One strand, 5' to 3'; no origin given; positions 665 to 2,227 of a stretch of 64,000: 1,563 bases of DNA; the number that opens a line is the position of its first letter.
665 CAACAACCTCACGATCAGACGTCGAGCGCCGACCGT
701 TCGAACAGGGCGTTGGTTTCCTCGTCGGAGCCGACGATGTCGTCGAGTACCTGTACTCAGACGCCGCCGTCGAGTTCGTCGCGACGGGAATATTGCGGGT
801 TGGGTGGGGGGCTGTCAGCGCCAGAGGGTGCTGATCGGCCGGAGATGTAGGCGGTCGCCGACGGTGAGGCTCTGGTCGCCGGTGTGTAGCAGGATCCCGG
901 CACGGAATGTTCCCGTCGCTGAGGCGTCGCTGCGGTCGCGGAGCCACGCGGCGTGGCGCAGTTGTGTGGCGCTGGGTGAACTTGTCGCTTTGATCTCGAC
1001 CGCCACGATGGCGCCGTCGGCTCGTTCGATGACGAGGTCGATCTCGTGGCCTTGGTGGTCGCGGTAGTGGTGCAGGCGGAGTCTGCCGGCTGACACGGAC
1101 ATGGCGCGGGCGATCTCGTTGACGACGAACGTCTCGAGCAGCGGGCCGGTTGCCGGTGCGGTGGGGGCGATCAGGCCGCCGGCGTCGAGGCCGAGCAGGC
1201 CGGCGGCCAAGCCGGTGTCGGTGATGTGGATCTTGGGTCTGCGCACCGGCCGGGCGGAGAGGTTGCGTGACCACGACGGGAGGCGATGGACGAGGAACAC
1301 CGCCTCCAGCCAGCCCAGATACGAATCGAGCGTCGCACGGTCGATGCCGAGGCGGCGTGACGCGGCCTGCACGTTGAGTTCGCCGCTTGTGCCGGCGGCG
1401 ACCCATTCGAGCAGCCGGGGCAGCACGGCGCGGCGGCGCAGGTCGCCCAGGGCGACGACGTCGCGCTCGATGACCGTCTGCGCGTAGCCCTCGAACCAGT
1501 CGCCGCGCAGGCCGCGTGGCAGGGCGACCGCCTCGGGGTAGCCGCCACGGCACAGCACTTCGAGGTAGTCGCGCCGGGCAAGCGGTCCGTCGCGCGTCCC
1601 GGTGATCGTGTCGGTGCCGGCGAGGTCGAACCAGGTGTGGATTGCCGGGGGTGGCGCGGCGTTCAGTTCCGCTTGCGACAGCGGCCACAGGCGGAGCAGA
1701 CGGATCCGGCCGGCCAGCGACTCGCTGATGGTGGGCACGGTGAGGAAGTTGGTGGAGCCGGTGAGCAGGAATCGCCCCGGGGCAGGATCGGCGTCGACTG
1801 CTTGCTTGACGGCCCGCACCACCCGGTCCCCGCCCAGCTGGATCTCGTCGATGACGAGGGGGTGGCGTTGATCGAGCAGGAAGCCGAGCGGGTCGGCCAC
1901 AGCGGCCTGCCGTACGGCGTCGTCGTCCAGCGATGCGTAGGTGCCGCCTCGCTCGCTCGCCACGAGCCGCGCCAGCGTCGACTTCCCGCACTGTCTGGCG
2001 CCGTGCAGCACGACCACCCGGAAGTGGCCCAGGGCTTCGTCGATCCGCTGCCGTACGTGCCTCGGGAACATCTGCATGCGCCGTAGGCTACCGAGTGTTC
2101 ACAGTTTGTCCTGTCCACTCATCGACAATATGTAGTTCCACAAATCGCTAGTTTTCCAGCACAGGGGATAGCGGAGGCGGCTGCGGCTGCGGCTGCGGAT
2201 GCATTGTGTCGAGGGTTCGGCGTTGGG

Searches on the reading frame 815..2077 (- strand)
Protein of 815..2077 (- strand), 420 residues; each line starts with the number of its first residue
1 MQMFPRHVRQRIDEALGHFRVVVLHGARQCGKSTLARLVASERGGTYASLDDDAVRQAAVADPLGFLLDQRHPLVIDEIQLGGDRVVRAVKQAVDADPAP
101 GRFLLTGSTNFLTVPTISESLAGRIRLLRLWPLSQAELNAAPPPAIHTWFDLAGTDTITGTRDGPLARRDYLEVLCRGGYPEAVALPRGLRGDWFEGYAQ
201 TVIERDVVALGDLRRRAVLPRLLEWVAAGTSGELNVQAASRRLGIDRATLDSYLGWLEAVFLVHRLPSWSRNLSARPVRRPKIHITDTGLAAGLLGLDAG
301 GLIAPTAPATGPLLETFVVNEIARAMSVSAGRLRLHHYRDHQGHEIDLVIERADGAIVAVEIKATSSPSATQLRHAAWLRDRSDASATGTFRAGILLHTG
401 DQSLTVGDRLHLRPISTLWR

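Call 58: search_protein_families(library=pfam, proteins=[window:815-2077:-], max_evalue=0.01)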
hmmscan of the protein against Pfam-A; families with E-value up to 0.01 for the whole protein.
window:815-2077:- (420 aa): 2 families
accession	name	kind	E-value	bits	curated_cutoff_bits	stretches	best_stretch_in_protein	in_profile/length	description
PF13635.12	DUF4143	-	5.7e-38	130.6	28.1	1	204-364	1-159/160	Domain of unknown function (DUF4143)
PF13173.12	AAA_14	-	1.6e-21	77.1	27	1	19-138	2-128/129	AAA domain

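Call 73: search_protein_families(library=padloc, proteins=[window:815-2077:-], max_evalue=0.001)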
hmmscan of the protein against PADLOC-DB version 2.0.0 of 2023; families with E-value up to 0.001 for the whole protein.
window:815-2077:- (420 aa): 8 families
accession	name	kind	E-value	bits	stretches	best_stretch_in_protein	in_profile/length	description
PDLC04790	PDC-S01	-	1.4e-144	480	1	1-420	8-419/422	-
PDLC04789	PDC-S01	-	8.3e-46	154.7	1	3-367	1-343/375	-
PDLC04787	PDC-S01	-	1.8e-27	94.3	1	2-384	9-377/412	-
PDLC04791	PDC-S01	-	1.3e-21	74.7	2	176-373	163-360/395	-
PDLC04786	PDC-S01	-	8.2e-10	36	1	249-375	270-397/439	-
PDLC04792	PDC-S01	-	2.4e-08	31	1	308-367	334-387/452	-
PDLC04788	PDC-S01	-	6.5e-08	29.9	1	253-370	266-388/448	-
PDLC04984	PDC-S27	-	0.00036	17.5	1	334-385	377-433/474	-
